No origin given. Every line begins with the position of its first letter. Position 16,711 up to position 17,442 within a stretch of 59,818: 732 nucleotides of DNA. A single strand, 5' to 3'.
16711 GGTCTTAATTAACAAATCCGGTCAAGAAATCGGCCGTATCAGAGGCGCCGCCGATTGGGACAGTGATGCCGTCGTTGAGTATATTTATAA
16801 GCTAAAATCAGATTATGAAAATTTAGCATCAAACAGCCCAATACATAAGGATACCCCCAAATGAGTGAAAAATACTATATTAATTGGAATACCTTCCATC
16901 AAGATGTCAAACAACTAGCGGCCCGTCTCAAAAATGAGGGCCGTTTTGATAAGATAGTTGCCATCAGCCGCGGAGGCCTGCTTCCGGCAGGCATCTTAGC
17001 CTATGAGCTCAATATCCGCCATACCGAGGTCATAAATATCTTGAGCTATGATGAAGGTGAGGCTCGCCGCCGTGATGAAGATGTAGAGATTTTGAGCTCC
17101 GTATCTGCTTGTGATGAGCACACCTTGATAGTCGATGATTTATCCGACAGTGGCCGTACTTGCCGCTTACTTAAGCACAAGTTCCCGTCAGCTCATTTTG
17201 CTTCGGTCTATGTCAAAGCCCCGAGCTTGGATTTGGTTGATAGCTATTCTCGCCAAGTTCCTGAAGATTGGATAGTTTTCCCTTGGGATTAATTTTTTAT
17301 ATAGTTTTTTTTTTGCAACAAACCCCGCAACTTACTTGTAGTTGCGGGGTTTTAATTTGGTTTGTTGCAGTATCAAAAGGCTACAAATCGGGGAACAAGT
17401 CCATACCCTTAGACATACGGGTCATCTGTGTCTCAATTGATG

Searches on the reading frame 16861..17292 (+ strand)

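Call 31: search_protein_families(library=pfam, proteins=[window:16861-17292:+], max_evalue=0.001)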
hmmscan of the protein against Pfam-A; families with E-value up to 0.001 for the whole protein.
window:16861-17292:+ (143 aa): 1 family
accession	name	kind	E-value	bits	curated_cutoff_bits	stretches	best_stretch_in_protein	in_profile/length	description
PF00156.33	Pribosyltran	-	1.2e-13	51.1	26.3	1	9-143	8-152/158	Phosphoribosyl transferase domain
